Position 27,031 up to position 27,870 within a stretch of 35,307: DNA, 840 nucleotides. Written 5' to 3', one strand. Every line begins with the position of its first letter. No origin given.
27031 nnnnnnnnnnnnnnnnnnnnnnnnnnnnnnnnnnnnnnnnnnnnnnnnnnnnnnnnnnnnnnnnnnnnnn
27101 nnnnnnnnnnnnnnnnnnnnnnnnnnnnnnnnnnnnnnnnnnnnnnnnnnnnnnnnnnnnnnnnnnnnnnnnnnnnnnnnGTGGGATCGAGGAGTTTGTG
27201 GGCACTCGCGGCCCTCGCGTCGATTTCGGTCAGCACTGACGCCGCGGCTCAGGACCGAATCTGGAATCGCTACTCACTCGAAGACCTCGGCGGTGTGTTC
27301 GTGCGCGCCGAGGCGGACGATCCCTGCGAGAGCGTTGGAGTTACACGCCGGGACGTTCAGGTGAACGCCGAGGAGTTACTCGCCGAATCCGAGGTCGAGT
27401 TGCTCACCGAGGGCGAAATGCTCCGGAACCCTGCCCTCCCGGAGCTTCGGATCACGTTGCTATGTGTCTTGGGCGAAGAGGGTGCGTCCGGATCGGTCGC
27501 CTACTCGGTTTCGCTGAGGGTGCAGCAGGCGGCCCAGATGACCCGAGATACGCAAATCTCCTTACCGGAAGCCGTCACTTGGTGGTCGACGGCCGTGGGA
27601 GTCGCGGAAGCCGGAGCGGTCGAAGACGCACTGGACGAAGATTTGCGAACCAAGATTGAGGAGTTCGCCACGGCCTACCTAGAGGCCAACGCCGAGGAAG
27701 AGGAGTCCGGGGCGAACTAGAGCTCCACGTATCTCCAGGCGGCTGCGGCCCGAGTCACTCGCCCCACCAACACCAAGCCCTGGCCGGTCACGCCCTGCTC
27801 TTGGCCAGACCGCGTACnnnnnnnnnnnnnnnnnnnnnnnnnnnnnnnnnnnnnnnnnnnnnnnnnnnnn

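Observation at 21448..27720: Four-gene exported operon: DUF1592-type protein, Tat DUF1552, periplasmic ankyrin, small acidic protein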

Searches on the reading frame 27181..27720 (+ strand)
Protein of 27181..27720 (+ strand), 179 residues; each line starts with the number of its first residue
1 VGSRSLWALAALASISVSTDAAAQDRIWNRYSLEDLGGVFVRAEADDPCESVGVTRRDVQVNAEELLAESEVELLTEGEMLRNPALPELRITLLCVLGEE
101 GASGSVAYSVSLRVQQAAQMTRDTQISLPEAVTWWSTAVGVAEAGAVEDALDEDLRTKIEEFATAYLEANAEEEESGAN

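Call 3: search_protein_families(library=pfam, proteins=[window:27181-27720:+], max_evalue=0.01)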
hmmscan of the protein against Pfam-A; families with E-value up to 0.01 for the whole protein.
window:27181-27720:+ (179 aa): 0 families

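Call 11: search_protein_families(library=ncbifam, proteins=[window:27181-27720:+], max_evalue=0.01)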
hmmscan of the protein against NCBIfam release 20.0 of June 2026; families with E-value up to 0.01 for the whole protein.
window:27181-27720:+ (179 aa): 0 families

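Call 12: find_homologous_proteins(query=window:27181-27720:+, max_evalue=0.01)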
Query window:27181-27720:+ (179 aa): 221 proteins with E <= 0.01 among 694 candidates; the best 120 are listed.
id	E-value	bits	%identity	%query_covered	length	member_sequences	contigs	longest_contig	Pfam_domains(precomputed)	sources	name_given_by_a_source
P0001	4.8e-102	356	99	97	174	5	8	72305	-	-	-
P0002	9.1e-83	294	82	97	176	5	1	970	-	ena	-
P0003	6.2e-82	291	80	99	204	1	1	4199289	-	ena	-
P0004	2.7e-81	289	84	92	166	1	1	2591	-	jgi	-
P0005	1.3e-80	287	82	97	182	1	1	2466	-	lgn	-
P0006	1.5e-80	287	78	97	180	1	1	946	-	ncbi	-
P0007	1.1e-79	284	81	92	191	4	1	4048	-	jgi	jgi:hypothetical protein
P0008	4.6e-79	282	76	99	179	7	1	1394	-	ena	-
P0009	1.2e-78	280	76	98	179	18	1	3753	-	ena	-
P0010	4.7e-78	278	77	98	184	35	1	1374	-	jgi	-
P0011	5.2e-78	278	76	98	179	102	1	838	-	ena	-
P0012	1.3e-77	277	74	99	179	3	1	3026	-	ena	-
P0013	1.6e-77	277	79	89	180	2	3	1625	-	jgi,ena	-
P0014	1.8e-77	277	78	90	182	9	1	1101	-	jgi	-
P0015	5.0e-77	275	76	97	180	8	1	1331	-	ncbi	-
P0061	6.8e-62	226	66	97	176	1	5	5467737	-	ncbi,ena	-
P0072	2.8e-49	185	55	90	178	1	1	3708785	-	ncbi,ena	-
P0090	6.1e-47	177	58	91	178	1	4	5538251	-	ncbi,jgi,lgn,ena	jgi:hypothetical protein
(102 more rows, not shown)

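Call 13: find_encoding_contigs(protein=P0072, flank=10000, max_places=2)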
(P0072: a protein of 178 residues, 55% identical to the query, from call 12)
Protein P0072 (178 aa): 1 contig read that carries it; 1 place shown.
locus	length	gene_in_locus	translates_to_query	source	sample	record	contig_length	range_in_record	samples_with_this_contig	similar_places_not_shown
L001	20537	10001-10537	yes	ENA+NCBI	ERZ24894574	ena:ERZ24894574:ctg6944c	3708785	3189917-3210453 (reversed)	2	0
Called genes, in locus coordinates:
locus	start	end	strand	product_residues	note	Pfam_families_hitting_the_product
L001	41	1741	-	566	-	PF00083:Sugar_tr (weak), PF07690:MFS_1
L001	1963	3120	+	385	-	PF01370:Epimerase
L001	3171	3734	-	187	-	PF02600:DsbB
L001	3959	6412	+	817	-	PF07626:PSD3, PF07637:PSD5, PF07631:PSD4, PF07627:PSCyt3, PF07624:PSD2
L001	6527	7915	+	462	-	PF07586:HXXSHH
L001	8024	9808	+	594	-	PF12796:Ank_2, PF12796:Ank_2, PF13637:Ank_4 (weak), PF12796:Ank_2, PF00023:Ank, PF12796:Ank_2, PF00023:Ank, PF13606:Ank_3 (weak), +3 more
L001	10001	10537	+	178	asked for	-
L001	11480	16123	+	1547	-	PF13620:CarboxypepD_reg (weak), PF13620:CarboxypepD_reg (weak), PF17210:SdrD_B (weak), PF13620:CarboxypepD_reg, PF17210:SdrD_B (weak), PF13620:CarboxypepD_reg, PF17210:SdrD_B, PF13620:CarboxypepD_reg, +12 more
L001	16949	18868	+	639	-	PF13384:HTH_23 (faint), PF00665:rve, PF13481:AAA_25 (faint), PF01695:IstB_IS21, PF20720:nSTAND3 (weak)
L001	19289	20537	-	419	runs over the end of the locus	PF01548:DEDD_Tnp_IS110, PF02371:Transposase_20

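Call 14: find_encoding_contigs(protein=P0090, flank=10000, max_places=2)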
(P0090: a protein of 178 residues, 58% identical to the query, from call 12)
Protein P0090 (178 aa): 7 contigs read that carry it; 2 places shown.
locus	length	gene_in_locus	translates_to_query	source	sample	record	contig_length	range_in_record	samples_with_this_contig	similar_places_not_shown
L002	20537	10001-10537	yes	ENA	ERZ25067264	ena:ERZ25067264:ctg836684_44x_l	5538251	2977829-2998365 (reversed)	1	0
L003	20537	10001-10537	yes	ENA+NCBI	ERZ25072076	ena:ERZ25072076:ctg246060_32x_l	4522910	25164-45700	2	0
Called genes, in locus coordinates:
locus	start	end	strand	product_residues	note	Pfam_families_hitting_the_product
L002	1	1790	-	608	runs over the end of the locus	PF00083:Sugar_tr (weak), PF07690:MFS_1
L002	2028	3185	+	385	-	PF10518:TAT_signal (weak), PF01370:Epimerase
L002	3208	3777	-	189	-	PF02600:DsbB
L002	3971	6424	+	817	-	PF07626:PSD3, PF07637:PSD5, PF07631:PSD4, PF07627:PSCyt3, PF07624:PSD2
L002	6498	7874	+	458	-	PF07586:HXXSHH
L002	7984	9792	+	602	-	PF12796:Ank_2, PF12796:Ank_2, PF13637:Ank_4 (weak), PF00023:Ank, PF12796:Ank_2, PF13637:Ank_4 (weak), PF12796:Ank_2, PF13637:Ank_4 (weak), +2 more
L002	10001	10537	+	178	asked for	-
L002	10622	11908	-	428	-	PF08331:QueG_DUF1730, PF13187:Fer4_9 (faint), PF00037:Fer4 (faint), PF13237:Fer4_10 (faint), PF12838:Fer4_7 (weak), PF13484:Fer4_16, PF13646:HEAT_2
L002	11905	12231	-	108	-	PF03819:MazG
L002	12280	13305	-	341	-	PF08240:ADH_N, PF00107:ADH_zinc_N, PF13602:ADH_zinc_N_2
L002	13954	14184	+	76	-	PF01555:N6_N4_Mtase (weak)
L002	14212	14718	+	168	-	-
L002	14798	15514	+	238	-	PF04055:Radical_SAM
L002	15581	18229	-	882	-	PF00521:DNA_topoisoIV, PF03989:DNA_gyraseA_C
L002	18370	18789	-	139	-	PF22091:DUF6941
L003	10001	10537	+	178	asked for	-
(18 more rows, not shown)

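Call 15: find_encoding_contigs(protein=P0061, flank=10000, max_places=2)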
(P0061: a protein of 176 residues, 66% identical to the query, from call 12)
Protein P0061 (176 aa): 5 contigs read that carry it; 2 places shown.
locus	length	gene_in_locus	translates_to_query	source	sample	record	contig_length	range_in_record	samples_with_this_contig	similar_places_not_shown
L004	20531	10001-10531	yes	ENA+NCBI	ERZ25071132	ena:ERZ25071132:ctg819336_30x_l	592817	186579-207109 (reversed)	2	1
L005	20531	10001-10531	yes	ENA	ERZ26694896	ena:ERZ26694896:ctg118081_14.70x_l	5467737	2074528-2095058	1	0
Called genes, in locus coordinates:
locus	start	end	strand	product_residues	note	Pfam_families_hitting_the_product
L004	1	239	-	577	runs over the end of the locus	-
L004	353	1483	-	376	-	PF01073:3Beta_HSD, PF01370:Epimerase, PF04321:RmlD_sub_bind (weak), PF07993:NAD_binding_4, PF13460:NAD_binding_10 (faint), PF16363:GDP_Man_Dehyd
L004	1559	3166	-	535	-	PF00884:Sulfatase (faint), PF01663:Phosphodiest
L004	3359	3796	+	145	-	-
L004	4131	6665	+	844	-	PF07626:PSD3, PF07637:PSD5, PF07631:PSD4, PF07627:PSCyt3, PF07624:PSD2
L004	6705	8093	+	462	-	PF07586:HXXSHH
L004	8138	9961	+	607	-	-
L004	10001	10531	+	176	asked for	-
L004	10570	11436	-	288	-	PF03328:HpcH_HpaI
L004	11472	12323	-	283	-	PF03328:HpcH_HpaI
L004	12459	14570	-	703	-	-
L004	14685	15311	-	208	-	PF14321:DUF4382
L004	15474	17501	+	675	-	PF01425:Amidase, PF07452:CHRD (weak)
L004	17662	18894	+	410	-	PF11376:DUF3179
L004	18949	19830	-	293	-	PF00481:PP2C (faint), PF13672:PP2C_2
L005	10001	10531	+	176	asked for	-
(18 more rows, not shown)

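Call 19: find_related_loci(query=A1, collection=genome_contigs, flank=10000)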
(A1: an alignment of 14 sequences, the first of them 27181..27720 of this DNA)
Query A1 (179 aa) in genome_contigs; peptide patterns used: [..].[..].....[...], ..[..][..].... (x = any residue, [..] = any of these).
158 stretches matched a pattern; 113 encode a relative of the query (tblastn E <= 1e-3); the best 80 are kept; 80 distinct loci.
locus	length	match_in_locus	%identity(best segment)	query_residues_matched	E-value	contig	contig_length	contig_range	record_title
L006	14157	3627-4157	77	3-178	7e-86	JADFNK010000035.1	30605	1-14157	MAG: Gemmatimonadetes bacterium isolate B62T3L11 B62T3L11_NODE1039, whole genome shotgun sequence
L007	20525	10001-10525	73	3-176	1e-79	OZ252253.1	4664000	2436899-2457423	MAG: Longimicrobiales bacterium isolate 06048559-b685-4564-8c5e-4a77601f0fd8 genome assembly, chromosome: 1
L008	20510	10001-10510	72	4-172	7e-76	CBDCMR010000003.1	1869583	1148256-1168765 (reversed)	MAG: Longimicrobiales bacterium isolate 15054db9-509a-47bb-9008-d5a6df8650c5 genome assembly, contig: contig_3, whole ge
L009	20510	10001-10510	71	4-172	1e-74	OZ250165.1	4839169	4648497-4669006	MAG: Longimicrobiales bacterium isolate 36211dbd-b4a1-46f7-a7f4-81aaf8368965 genome assembly, chromosome: 1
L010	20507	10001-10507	70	4-171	1e-69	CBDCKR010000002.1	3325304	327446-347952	MAG: Longimicrobiales bacterium isolate af6c6d4b-e256-4c31-a591-4ccaaeaa1e4e genome assembly, contig: contig_2, whole ge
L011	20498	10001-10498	68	5-172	5e-69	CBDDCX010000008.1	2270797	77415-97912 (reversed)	MAG: Longimicrobiales bacterium isolate 1ca9a963-9358-4986-a9f1-8c59e70a6eca genome assembly, contig: contig_8, whole ge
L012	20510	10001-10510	66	4-176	2e-68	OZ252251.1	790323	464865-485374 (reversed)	MAG: Longimicrobiales bacterium isolate 46febe96-b3b4-4271-9ea5-aa9cab44c421 genome assembly, chromosome: 1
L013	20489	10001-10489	66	2-171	3e-65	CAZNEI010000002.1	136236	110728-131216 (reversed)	MAG TPA_asm: uncultured Gemmatimonadaceae bacterium isolate SRP109090_co2_245 genome assembly, contig: NODE_94_length_13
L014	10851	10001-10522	55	1-173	6e-55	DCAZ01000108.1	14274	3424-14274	MAG TPA_asm: Gemmatimonadales bacterium UBA1120 UBA1120_contig_28595, whole genome shotgun sequence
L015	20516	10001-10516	55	3-173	3e-54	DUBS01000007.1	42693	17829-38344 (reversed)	MAG TPA_asm: Gemmatimonadetes bacterium isolate UWMA-0308 NODE_1259_length_42693_cov_0.124618, whole genome shotgun sequ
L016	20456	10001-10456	59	23-173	1e-53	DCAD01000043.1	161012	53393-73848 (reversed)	MAG TPA_asm: Gemmatimonadales bacterium UBA1142 UBA1142_contig_9711, whole genome shotgun sequence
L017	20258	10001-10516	56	3-173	2e-53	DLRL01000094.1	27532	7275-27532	MAG TPA_asm: Gemmatimonadales bacterium UBA7889 UBA7889_contig_19740, whole genome shotgun sequence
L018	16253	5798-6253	59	23-173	6e-53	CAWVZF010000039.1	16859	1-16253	MAG TPA_asm: uncultured bacterium isolate ERR3589584_binner12_12 genome assembly, contig: ERZ7462831.2332, whole genome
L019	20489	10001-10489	58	9-170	4e-53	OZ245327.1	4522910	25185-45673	MAG: Longimicrobiales bacterium isolate a868c1f5-20c0-43c7-9325-8e090fe4a492 genome assembly, chromosome: 1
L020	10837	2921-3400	55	15-174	2e-52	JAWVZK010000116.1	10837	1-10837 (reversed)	MAG: Longimicrobiales bacterium isolate HN14.bin.27 k141_1904088_length_10837_cov_9.0000, whole genome shotgun sequence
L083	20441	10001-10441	53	24-173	1e-41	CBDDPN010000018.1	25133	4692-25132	MAG: Longimicrobiales bacterium isolate f25bf1df-74c8-4449-8020-a8c54282f109 genome assembly, contig: contig_18, whole g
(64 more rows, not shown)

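Call 46: predict_structure(alignment_id=A1)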
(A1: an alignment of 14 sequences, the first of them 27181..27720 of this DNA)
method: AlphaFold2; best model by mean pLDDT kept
length: 179 residues; sequences in the alignment: 14
mean_pLDDT: 76.6   pTM: 0.71
mean pLDDT of the five models: 76.6, 75.7, 74.5, 74.5, 68.3
residues with pLDDT >= 90: 72; 70-90: 46; 50-70: 37; < 50: 24
segments of 3 or more residues with pLDDT < 50: 1-3, 14-27, 124-126
pLDDT, mean of each block of 10 residues (from residue 1): 49 48 46 73 94 93 97 93 86 87 76 71 51 79 90 94 88 63
secondary structure, 60 per line:
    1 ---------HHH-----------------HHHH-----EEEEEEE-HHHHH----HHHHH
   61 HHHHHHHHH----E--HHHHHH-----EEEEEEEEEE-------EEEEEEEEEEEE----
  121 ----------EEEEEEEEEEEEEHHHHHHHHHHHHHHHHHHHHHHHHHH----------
elements in order: H30-33 E39-45 H47-51 H56-69 H77-82 E88-97 E105-116 E131-143 H144-169

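Call 51: fold_search(model_id=the predicted structure, library=pdb)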
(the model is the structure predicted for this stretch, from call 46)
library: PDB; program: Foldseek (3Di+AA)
matches with E <= 10: 543; with E <= 0.001: 1
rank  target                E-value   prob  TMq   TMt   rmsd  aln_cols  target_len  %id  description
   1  5tse_C                4.1e-04  0.97  0.27  0.33   7.4       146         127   12  2.35 Angstrom Crystal Structure Minor Lipoprotein from Acinetobacter baumannii. (released 2016-11-09)
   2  5t11_F                1.1e-03  1.00  0.38  0.47   6.1       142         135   12  PelC L103M dodecamer from Paraburkholderia phytofirmans, space group C2 (released 2017-03-15)
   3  5t11_C                1.4e-03  1.00  0.43  0.54   4.4       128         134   12  PelC L103M dodecamer from Paraburkholderia phytofirmans, space group C2 (released 2017-03-15)
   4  5t11_D                1.4e-03  1.00  0.39  0.50   5.6       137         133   12  PelC L103M dodecamer from Paraburkholderia phytofirmans, space group C2 (released 2017-03-15)
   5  5t11_G                1.8e-03  1.00  0.37  0.46   6.2       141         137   12  PelC L103M dodecamer from Paraburkholderia phytofirmans, space group C2 (released 2017-03-15)
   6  5t0z_C                2.2e-03  1.00  0.43  0.48   5.3       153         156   13  PelC from Geobacter metallireducens (released 2017-03-15)
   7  5t11_L                2.3e-03  1.00  0.38  0.47   6.7       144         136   13  PelC L103M dodecamer from Paraburkholderia phytofirmans, space group C2 (released 2017-03-15)
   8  5t11_A                2.5e-03  1.00  0.45  0.56   4.0       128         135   13  PelC L103M dodecamer from Paraburkholderia phytofirmans, space group C2 (released 2017-03-15)
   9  5t10_A                2.5e-03  1.00  0.39  0.50   5.7       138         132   12  PelC dodecamer from Paraburkholderia phytofirmans, space group P6 (released 2017-03-15)
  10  5t11_I                2.5e-03  1.00  0.37  0.46   6.2       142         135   13  PelC L103M dodecamer from Paraburkholderia phytofirmans, space group C2 (released 2017-03-15)
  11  5t11_B                2.6e-03  0.99  0.37  0.45   7.2       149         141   12  PelC L103M dodecamer from Paraburkholderia phytofirmans, space group C2 (released 2017-03-15)
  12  5t11_E                3.5e-03  1.00  0.42  0.51   5.0       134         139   13  PelC L103M dodecamer from Paraburkholderia phytofirmans, space group C2 (released 2017-03-15)
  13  5t0z_A                3.5e-03  0.98  0.37  0.41   5.6       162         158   12  PelC from Geobacter metallireducens (released 2017-03-15)
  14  9fz5_B                3.5e-03  0.91  0.31  0.36   7.4       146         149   13  Cryo-EM structure of LptDE-YedD complex from Escherichia Coli (released 2025-04-09)
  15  5t10_B                5.5e-03  0.99  0.37  0.45   6.2       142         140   13  PelC dodecamer from Paraburkholderia phytofirmans, space group P6 (released 2017-03-15)
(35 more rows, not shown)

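Call 74: search_protein_representatives(alignment_id=A1)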
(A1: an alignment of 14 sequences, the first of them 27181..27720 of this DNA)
Query: 14 sequences, 178 profile positions. Proteins with E-value up to 0.001 (for the whole library): 1796; up to 1e-10: 318; up to 1e-30: 15. The best 150 are listed.
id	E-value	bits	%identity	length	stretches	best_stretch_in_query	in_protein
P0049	3.8e-85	300.0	-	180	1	1-178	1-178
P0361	3.2e-67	241.6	-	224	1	1-177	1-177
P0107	3.2e-65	235.1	-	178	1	2-176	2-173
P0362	1.8e-64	232.7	-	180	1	11-175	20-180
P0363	4.3e-59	215.1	-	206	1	6-177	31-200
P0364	3.6e-55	202.4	-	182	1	7-175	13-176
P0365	4.8e-53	195.4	-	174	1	3-176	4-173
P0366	1.7e-48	180.6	-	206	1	7-177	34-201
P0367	3.7e-45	169.7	-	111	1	1-104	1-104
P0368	4.1e-45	169.6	-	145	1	55-174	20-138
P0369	8.7e-41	155.5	-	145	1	1-106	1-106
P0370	3.3e-39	150.4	-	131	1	47-176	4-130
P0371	1.0e-37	145.5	-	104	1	73-175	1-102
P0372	1.0e-32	129.2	-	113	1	1-85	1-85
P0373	7.3e-31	123.2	-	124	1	1-98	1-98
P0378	3.2e-22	95.0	-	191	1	3-172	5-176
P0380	5.1e-21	91.1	-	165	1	9-171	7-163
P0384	3.9e-19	84.9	-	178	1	3-172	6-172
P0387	1.7e-18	82.9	-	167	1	8-172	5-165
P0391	7.0e-18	80.9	-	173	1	6-171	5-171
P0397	1.8e-17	79.5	-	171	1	4-171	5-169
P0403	7.4e-17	77.6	-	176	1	3-171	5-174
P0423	2.4e-15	72.6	-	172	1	1-170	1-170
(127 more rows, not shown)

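Call 76: search_protein_families(library=pfam, proteins=[P0378, P0380, P0384, P0387, P0391, P0397, P0403, P0423], max_evalue=1)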
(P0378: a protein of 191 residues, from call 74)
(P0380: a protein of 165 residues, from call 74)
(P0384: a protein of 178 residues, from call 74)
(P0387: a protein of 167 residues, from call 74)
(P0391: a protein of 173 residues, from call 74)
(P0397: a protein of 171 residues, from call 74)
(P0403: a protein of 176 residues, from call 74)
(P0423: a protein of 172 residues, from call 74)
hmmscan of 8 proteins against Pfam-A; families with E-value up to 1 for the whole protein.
P0378 (191 aa): 1 family
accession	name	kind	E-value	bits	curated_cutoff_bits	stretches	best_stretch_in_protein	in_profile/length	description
PF18580.7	HTH_SUN2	-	0.02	15.6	30.4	1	54-84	17-47/58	SUN2 helix-turn-helix domain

P0380 (165 aa): 0 families

P0384 (178 aa): 1 family
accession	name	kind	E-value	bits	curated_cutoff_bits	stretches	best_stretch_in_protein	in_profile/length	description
PF15984.10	Collagen_mid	-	0.095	12.9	31.1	1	122-164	54-96/198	Bacterial collagen, middle region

P0387 (167 aa): 0 families

P0391 (173 aa): 0 families

P0397 (171 aa): 1 family
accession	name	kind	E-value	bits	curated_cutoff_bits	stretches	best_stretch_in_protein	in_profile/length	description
PF16847.10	AvrPtoB_bdg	-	0.055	14.4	27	1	21-99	9-89/91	Avirulence AvrPtoB, BAK1-binding domain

P0403 (176 aa): 0 families

P0423 (172 aa): 0 families

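Call 77: find_encoding_contigs(protein=P0380, flank=8000, max_places=3)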
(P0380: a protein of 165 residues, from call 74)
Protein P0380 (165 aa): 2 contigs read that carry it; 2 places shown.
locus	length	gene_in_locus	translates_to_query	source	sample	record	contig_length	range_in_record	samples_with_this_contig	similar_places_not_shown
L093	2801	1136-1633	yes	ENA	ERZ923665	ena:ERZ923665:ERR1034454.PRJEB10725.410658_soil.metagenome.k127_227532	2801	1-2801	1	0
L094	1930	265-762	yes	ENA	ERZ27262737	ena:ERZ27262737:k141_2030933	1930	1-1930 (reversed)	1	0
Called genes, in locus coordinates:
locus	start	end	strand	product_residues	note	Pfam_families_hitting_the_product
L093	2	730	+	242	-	?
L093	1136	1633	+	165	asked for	-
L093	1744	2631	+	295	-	PF13365:Trypsin_2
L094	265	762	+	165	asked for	-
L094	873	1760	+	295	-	PF13365:Trypsin_2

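Call 81: find_related_loci(query=A4, collection=metagenome_contigs, flank=8000)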
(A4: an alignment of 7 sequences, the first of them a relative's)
Query A4 (165 aa) in metagenome_contigs; peptide patterns used: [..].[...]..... (x = any residue, [..] = any of these).
227 stretches matched a pattern; 174 encode a relative of the query (tblastn E <= 1e-3); the best 80 are kept; 80 distinct loci.
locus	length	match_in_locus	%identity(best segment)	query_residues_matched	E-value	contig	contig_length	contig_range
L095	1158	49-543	75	1-165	3e-76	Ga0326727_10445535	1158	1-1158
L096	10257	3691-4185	65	1-165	7e-66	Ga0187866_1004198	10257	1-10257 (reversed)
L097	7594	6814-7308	65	1-165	6e-66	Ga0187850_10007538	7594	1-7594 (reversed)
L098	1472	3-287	100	71-165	5e-65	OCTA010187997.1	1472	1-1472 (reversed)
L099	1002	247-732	65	1-165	6e-63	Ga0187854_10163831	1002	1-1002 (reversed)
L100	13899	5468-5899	63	22-165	1e-55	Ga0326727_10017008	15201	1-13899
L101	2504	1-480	51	7-165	3e-45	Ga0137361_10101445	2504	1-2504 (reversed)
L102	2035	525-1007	50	4-164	7e-45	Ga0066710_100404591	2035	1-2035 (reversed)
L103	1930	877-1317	51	21-165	1e-44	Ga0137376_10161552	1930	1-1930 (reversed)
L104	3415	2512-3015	57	1-164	8e-44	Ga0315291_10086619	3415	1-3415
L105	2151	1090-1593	57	1-164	5e-44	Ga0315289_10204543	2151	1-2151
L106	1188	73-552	53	7-164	3e-45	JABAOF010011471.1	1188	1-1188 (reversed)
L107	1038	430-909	49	7-165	3e-45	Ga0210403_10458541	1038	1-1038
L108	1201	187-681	49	7-165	1e-44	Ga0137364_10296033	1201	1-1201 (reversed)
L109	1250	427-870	48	18-164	1e-44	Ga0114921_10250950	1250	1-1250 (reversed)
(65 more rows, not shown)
